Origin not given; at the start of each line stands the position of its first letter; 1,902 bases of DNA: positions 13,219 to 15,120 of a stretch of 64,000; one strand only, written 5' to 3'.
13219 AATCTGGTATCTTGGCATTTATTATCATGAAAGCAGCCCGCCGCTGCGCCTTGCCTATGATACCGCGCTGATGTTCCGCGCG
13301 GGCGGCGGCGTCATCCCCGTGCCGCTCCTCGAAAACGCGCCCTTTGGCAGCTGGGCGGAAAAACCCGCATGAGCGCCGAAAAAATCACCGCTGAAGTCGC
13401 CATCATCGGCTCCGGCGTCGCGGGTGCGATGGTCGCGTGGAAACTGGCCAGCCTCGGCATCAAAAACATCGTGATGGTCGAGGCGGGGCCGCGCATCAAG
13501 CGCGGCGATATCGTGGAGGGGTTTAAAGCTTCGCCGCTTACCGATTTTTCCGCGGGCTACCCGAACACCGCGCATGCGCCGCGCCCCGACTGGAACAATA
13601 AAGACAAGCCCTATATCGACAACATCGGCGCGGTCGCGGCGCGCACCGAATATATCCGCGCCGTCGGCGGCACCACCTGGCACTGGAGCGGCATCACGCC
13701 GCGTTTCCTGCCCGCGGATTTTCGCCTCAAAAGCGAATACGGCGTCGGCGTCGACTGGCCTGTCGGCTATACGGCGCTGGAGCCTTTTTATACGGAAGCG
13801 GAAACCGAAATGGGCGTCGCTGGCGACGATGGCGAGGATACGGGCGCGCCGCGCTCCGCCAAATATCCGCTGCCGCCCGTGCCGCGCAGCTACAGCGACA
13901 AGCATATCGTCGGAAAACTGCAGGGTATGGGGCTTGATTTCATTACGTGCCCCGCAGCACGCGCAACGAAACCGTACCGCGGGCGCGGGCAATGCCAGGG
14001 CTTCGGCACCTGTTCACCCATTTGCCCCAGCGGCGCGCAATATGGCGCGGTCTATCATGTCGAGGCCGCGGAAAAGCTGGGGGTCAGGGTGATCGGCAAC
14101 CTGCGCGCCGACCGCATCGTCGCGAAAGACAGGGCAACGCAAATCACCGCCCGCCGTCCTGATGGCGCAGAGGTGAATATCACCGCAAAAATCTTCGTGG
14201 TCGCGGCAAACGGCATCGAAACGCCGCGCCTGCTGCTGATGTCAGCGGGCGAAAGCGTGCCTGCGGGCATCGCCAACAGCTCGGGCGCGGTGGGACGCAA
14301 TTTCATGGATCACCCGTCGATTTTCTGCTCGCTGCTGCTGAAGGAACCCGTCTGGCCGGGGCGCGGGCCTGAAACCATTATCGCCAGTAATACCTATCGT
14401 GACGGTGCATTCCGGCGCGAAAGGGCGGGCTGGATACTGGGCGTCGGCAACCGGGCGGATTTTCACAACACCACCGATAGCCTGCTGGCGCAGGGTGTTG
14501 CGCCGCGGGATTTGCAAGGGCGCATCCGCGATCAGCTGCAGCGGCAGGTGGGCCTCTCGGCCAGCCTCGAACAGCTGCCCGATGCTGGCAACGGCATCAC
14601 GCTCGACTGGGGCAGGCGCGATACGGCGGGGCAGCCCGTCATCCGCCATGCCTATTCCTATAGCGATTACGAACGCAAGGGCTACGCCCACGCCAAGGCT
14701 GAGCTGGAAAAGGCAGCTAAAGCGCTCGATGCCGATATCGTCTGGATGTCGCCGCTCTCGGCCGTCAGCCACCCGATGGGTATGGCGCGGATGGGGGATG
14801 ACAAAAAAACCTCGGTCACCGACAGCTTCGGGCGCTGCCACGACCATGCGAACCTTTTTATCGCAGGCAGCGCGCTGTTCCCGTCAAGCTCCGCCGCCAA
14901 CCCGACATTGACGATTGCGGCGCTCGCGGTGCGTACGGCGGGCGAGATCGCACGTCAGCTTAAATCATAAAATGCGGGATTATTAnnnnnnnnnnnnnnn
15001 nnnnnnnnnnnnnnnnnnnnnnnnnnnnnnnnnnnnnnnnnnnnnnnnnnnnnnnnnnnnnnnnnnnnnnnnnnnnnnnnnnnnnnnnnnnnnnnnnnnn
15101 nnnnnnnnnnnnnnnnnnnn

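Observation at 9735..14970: Minimal BcsA-like synthase + BcsS-like barrel + Tat-exported FAD dehydrogenase: candidate oxidised-glucan system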

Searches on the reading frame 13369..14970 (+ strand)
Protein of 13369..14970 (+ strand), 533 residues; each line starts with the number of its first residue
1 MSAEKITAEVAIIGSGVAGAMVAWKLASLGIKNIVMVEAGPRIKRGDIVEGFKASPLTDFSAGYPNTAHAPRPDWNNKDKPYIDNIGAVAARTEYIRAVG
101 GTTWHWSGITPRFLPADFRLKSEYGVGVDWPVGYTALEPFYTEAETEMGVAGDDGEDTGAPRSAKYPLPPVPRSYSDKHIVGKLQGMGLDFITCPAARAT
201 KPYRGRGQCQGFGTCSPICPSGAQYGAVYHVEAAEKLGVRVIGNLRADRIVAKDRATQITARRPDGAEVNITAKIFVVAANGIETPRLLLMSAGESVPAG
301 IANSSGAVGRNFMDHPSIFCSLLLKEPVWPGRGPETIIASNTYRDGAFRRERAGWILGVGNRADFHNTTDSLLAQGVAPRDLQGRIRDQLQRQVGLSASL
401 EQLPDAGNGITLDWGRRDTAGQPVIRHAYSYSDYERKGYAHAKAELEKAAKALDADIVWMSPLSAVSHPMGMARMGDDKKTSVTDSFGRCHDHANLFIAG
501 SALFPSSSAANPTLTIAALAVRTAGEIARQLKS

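Call 3: search_protein_families(library=pfam, proteins=[window:13369-14970:+], max_evalue=0.01)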
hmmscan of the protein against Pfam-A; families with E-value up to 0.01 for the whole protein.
window:13369-14970:+ (533 aa): 7 families
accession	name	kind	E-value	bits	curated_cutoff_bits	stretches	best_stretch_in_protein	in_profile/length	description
PF05199.19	GMC_oxred_C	-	2.6e-21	77.1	24.6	1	406-520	3-139/139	GMC oxidoreductase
PF00732.25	GMC_oxred_N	-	1.9e-10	41.4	23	1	207-316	109-217/218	GMC oxidoreductase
PF01266.30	DAO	-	2.7e-07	30.9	27.9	1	10-44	2-35/353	FAD dependent oxidoreductase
PF01494.25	FAD_binding_3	-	0.0015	18.2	22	1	8-36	2-30/349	FAD binding domain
PF00890.30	FAD_binding_2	-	0.0036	17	20.4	0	10-42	2-33/414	FAD binding domain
PF13450.12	NAD_binding_8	-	0.005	17.5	21.9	0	12-43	1-31/68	NAD(P)-binding Rossmann-like domain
PF07992.20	Pyr_redox_2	-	0.0068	16.3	26.1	0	7-44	142-178/291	Pyridine nucleotide-disulphide oxidoreductase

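Call 4: search_protein_families(library=ncbifam, proteins=[window:13369-14970:+], max_evalue=0.01)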
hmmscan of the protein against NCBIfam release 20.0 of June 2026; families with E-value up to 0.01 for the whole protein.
window:13369-14970:+ (533 aa): 16 families
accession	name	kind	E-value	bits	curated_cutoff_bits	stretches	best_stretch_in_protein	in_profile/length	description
TIGR02462.1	pyranose_ox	equivalog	9.7e-19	67.7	544.9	1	465-531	481-547/548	pyranose oxidase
TIGR03970.1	mycofact_MftG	equivalog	2.4e-13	49.9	387.45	2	417-524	363-483/487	mycofactocin dehydrogenase MftG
NF002550.0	PRK02106.1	subfamily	1.7e-10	40.1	605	1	464-529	469-535/563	choline dehydrogenase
TIGR01810.1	betA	equivalog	5.6e-10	38.5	732.1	1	11-328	3-305/532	choline dehydrogenase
NF058674.1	CholsOxChoxAB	equivalog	1.9e-09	36.6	850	1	447-527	454-532/535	cholesterol oxidase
TIGR04542.1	GMC_mycofac_2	equivalog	2.2e-05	23.7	400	0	465-524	368-422/425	mycofactocin system GMC family oxidoreductase MftG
NF006130.0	PRK08274.1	equivalog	0.00025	20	369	0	230-291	138-200/467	FAD-dependent tricarballylate dehydrogenase TcuA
NF049967.1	QhpG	equivalog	0.00066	18.7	240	1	10-53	1-40/423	flavin-dependent monooxygenase QhpG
TIGR01763.1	MalateDH_bact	equivalog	0.003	16.8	351.85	1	9-62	3-56/305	malate dehydrogenase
TIGR03197.1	MnmC_Cterm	equivalog_domain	0.0041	16.2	174.2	1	9-36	1-28/400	FAD-dependent 5-carboxymethylaminomethyl-2-thiouridine(34) oxidoreductase MnmC1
NF002480.1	PRK01747.1-1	equivalog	0.0053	15.2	540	1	5-35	246-276/645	bifunctional tRNA (5-methylaminomethyl-2-thiouridine)(34)-methyltransferase MnmC2/FAD-dependent 5-carboxymethylaminomethyl-2-thiouridine(34)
TIGR02485.1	CobZ_N-term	equivalog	0.0058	15.5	372.55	0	232-292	136-196/437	FAD-dependent tricarballylate dehydrogenase TcuA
NF010590.0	PRK13984.1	equivalog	0.006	14.8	946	0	3-38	284-318/611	putative oxidoreductase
NF005761.0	PRK07588.1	equivalog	0.0079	15.2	454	0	9-49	2-41/392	FAD-binding domain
NF005512.0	PRK07121.1-5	subfamily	0.0081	14.7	812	0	231-282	189-241/489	FAD-binding protein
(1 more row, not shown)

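Call 15: search_solved_structures(query=window:13369-14970:+, show_alignments=2)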
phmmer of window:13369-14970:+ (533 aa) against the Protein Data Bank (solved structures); distinct sequences matched with E-value up to 0.001: 51.
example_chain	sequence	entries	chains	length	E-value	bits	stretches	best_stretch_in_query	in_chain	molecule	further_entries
6a2u_B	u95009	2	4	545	1.9e-120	406.2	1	7-529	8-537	Glucose dehydrogenase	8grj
8hdd_A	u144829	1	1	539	2.4e-120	405.9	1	7-528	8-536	Glucose dehydrogenase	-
7w2j_A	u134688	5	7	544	5.3e-113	381.7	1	1-532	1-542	Fructose dehydrogenase large subunit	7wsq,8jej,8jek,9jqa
8k6k_A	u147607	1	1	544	6.1e-113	381.5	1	1-532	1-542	Fructose dehydrogenase (N1146A) large subunit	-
8xcm_A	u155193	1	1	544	6.9e-113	381.3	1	1-532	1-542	Fructose dehydrogenase large subunit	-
8k6j_A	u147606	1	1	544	3.6e-112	378.9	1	1-532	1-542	Fructose dehydrogenase (H1147A) large subunit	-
8xcn_A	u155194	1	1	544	7e-112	378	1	1-532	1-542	Fructose dehydrogenase large subunit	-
8qve_A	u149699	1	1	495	2.3e-17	66.1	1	420-529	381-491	Pyranose oxidase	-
9fl2_A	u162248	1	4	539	5.7e-16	61.5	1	267-529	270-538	pyranose oxidase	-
7dve_A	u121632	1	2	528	5.7e-13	51.6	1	270-531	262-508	6'''-hydroxyparomomycin C oxidase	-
7qf8_A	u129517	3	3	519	1.1e-11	47.3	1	260-532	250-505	GMC oxidoreductase family protein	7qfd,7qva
4mif_A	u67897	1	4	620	8.9e-08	34.4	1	459-528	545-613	Pyranose 2-oxidase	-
4mig_A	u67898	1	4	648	9.9e-08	34.3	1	459-528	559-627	Pyranose 2-oxidase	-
4mih_A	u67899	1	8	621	2.2e-06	29.9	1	459-528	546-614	Pyranose 2-oxidase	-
3k4b_A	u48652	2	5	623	4.9e-06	28.7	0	465-526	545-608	Pyranose 2-oxidase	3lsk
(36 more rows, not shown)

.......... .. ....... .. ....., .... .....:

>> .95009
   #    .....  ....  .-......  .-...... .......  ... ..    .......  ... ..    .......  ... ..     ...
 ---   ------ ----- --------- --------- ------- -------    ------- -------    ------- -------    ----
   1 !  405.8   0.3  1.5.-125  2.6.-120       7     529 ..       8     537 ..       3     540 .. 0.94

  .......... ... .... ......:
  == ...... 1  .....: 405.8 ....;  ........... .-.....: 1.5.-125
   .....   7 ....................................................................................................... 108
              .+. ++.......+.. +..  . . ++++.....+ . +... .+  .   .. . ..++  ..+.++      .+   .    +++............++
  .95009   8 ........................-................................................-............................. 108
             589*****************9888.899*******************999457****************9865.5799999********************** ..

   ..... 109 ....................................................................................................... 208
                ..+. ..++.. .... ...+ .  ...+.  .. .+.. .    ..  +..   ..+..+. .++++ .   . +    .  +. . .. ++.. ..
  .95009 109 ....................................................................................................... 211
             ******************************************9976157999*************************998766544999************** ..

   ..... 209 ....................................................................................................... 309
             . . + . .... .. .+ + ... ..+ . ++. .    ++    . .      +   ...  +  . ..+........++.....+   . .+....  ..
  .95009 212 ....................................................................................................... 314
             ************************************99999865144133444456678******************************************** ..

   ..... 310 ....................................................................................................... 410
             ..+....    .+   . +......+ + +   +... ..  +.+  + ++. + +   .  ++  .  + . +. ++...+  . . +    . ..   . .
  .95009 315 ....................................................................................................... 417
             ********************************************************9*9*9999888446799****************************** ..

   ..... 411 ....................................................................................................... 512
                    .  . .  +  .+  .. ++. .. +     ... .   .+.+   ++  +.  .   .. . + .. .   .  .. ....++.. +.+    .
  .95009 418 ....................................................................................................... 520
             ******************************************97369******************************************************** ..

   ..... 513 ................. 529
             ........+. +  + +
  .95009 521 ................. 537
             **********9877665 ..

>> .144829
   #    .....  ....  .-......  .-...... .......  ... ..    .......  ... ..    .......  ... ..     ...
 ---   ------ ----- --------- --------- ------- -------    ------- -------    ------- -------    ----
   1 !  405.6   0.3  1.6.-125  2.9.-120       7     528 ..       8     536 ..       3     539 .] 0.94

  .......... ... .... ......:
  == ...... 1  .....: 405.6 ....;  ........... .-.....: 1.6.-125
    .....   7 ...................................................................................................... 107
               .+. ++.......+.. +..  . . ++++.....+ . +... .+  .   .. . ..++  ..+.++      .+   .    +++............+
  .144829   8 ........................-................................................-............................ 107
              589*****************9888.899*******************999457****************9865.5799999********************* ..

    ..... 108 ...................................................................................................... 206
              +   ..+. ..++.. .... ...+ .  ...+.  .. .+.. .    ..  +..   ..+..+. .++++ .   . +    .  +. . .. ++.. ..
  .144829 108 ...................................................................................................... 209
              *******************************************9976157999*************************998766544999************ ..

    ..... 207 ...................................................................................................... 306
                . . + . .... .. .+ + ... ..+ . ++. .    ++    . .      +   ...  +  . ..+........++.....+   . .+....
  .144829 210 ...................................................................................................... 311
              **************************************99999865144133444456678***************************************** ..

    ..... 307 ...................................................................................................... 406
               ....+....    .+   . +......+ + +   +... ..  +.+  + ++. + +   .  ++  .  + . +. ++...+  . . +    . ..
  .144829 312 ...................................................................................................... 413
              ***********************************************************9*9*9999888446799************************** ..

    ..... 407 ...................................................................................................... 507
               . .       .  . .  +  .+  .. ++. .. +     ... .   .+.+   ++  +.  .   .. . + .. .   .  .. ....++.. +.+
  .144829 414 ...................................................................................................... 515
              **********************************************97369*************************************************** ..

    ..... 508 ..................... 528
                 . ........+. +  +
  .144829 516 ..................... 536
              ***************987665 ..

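Call 28: find_homologous_proteins(query=window:13369-14970:+)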
Query window:13369-14970:+ (533 aa): 1953 proteins with E <= 0.001 among 8000 candidates; the best 120 are listed.
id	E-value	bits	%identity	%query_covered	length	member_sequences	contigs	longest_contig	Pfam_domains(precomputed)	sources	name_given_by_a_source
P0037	0.0e+0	1219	100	100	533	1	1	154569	PF01266.31,PF05199.20,PF00732.26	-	-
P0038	4.5e-275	931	75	99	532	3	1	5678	PF01266.31,PF00890.31,PF05199.20,PF00732.26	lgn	-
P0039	6.4e-245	832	69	99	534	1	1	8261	PF01266.31,PF05199.20,PF00732.26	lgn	-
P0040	5.8e-220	750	61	99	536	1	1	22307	PF01266.31,PF00890.31,PF00070.34,PF05199.20,PF00732.26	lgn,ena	-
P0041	3.2e-211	721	57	99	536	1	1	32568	PF01266.31,PF13450.13,PF00890.31,PF07992.21,PF05199.20,PF00732.26,PF01494.26,PF12831.14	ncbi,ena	ncbi:MAG: GMC family oxidoreductase [Alphaproteobacteria bacterium]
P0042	5.2e-211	720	61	100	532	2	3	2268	PF01266.31,PF13450.13,PF00890.31,PF05199.20,PF00732.26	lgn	-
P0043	1.3e-210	719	58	99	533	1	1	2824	PF01266.31,PF13450.13,PF00890.31,PF07992.21,PF05199.20,PF00732.26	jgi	-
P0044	2.2e-210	718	62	99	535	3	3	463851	PF01266.31,PF00890.31,PF05199.20,PF00732.26,PF01494.26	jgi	jgi:choline dehydrogenase-like flavoprotein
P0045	3.8e-208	711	60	100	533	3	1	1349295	PF01266.31,PF00890.31,PF07992.21,PF05199.20,PF00732.26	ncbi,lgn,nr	ncbi:MAG: GMC family oxidoreductase [bacterium]|nr:GMC family oxidoreductase [bacterium]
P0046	1.7e-206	705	60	100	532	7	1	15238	PF01266.31,PF13450.13,PF05199.20,PF00732.26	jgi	jgi:choline dehydrogenase-like flavoprotein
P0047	2.1e-206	705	58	99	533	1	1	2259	PF01266.31,PF00890.31,PF07992.21,PF00070.34,PF05199.20,PF00732.26,PF01494.26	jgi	jgi:choline dehydrogenase-like flavoprotein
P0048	1.3e-205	702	59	99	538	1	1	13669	PF01266.31,PF00890.31,PF05199.20,PF00732.26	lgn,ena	-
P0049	5.5e-203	694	59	100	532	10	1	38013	PF01266.31,PF13450.13,PF00890.31,PF05199.20,PF00732.26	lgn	-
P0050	6.2e-202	690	59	99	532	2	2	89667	PF01266.31,PF13450.13,PF00890.31,PF05199.20,PF00732.26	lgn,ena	-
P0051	1.1e-201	689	57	100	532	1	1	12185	PF01266.31,PF13450.13,PF00890.31,PF05199.20,PF00732.26,PF01494.26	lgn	-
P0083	3.5e-175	602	52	99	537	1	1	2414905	PF01266.31,PF13450.13,PF00890.31,PF07992.21,PF00070.34,PF03486.21,PF05199.20,PF01494.26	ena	-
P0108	1.0e-168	580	51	99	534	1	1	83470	PF01266.31,PF13450.13,PF00890.31,PF07992.21,PF00070.34,PF05199.20,PF00732.26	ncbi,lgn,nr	ncbi:MAG: GMC family oxidoreductase [Sulfuritalea sp.]|nr:GMC family oxidoreductase [Sulfuritalea sp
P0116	2.3e-166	573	50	98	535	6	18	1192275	PF01266.31,PF13450.13,PF00890.31,PF07992.21,PF05199.20,PF00732.26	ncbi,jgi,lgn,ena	ncbi:MAG: choline dehydrogenase-like flavoprotein [Parvibaculaceae bacterium]|jgi:choline dehydrogen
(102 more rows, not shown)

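Call 30: find_encoding_contigs(protein=P0044, flank=8000, max_places=2)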
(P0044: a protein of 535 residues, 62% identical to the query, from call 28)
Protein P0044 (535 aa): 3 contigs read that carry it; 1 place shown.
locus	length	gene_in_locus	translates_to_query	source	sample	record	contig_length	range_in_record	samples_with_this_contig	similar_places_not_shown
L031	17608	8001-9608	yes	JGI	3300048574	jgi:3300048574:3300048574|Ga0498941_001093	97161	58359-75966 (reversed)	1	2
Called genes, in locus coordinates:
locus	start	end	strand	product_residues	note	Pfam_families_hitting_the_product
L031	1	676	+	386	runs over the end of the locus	PF03561:Allantoicase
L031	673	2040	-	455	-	-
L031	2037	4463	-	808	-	PF01435:Peptidase_M48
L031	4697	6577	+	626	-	PF13641:Glyco_tranf_2_3, PF00535:Glycos_transf_2, PF13506:Glyco_transf_21, PF13632:Glyco_trans_2_3, PF03552:Cellulose_synt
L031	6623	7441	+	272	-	PF17036:CBP_BcsS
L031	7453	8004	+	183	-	PF12318:FAD-SLDH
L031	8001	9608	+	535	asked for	PF00890:FAD_binding_2 (faint), PF01266:DAO (weak), PF01494:FAD_binding_3 (faint), PF00732:GMC_oxred_N, PF05199:GMC_oxred_C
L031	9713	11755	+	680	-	PF01145:Band_7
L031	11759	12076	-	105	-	-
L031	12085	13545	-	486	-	PF01565:FAD_binding_4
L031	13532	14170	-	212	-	PF22285:DUF6962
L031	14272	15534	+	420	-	PF00083:Sugar_tr, PF07690:MFS_1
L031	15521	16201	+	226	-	-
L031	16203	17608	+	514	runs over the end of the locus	PF20656:MS_N, PF01274:MS_TIM-barrel, PF20659:MS_C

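Call 31: find_encoding_contigs(protein=P0045, flank=8000, max_places=2)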
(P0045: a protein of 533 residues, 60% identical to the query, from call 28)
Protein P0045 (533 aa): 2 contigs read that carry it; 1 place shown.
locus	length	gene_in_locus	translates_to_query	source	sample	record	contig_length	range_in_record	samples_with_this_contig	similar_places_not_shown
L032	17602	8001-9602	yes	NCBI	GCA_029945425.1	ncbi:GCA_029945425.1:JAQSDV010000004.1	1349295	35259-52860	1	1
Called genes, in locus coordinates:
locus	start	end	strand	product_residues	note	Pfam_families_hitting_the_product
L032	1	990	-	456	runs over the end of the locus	-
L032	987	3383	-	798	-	PF01435:Peptidase_M48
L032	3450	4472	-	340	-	PF04616:Glyco_hydro_43 (faint)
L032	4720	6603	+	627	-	PF13641:Glyco_tranf_2_3, PF00535:Glycos_transf_2, PF13506:Glyco_transf_21, PF13632:Glyco_trans_2_3, PF03552:Cellulose_synt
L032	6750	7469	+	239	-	PF17036:CBP_BcsS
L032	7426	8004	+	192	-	PF12318:FAD-SLDH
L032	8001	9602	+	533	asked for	PF00890:FAD_binding_2 (faint), PF01266:DAO, PF07992:Pyr_redox_2 (faint), PF00732:GMC_oxred_N, PF05199:GMC_oxred_C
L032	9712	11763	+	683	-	PF01145:Band_7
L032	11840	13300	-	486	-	PF01565:FAD_binding_4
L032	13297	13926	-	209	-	PF22285:DUF6962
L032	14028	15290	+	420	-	PF00083:Sugar_tr, PF07690:MFS_1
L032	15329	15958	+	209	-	-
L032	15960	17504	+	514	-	PF20656:MS_N, PF01274:MS_TIM-barrel, PF20659:MS_C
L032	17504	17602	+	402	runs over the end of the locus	PF06181:Urate_ox_N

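Call 32: find_encoding_contigs(protein=P0040, flank=10000, max_places=2)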
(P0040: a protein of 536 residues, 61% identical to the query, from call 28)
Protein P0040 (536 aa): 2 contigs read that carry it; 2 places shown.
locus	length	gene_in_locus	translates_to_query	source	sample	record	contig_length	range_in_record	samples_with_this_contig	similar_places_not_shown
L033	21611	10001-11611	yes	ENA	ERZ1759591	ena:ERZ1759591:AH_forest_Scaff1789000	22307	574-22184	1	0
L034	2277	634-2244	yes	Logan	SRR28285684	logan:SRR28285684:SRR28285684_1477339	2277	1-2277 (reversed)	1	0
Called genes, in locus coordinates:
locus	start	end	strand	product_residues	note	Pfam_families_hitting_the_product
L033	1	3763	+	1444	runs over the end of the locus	?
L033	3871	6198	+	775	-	PF00535:Glycos_transf_2, PF13641:Glyco_tranf_2_3, PF13506:Glyco_transf_21, PF13632:Glyco_trans_2_3, PF03552:Cellulose_synt (weak)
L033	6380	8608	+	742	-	PF00535:Glycos_transf_2, PF03552:Cellulose_synt (faint), PF13641:Glyco_tranf_2_3, PF13506:Glyco_transf_21, PF13632:Glyco_trans_2_3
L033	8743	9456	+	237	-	PF17036:CBP_BcsS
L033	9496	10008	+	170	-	PF12318:FAD-SLDH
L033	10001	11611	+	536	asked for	PF00070:Pyr_redox (faint), PF00890:FAD_binding_2 (weak), PF01266:DAO (weak), PF00732:GMC_oxred_N (weak), PF05199:GMC_oxred_C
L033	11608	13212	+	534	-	PF00890:FAD_binding_2 (faint), PF01266:DAO, PF07992:Pyr_redox_2 (faint), PF13450:NAD_binding_8 (weak), PF00732:GMC_oxred_N (weak), PF05199:GMC_oxred_C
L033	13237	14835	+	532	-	PF01266:DAO (faint), PF00732:GMC_oxred_N, PF05199:GMC_oxred_C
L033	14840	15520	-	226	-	PF00857:Isochorismatase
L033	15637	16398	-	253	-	PF01209:Ubie_methyltran, PF13489:Methyltransf_23 (weak), PF13847:Methyltransf_31, PF08241:Methyltransf_11, PF08242:Methyltransf_12, PF13649:Methyltransf_25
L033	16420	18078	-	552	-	PF03023:MurJ, PF13440:Polysacc_synt_3 (weak)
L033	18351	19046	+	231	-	-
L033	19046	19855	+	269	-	PF00494:SQS_PSY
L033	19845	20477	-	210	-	-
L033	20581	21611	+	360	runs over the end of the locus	PF00293:NUDIX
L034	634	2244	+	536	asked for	PF00070:Pyr_redox (faint), PF00890:FAD_binding_2 (weak), PF01266:DAO (weak), PF00732:GMC_oxred_N (weak), PF05199:GMC_oxred_C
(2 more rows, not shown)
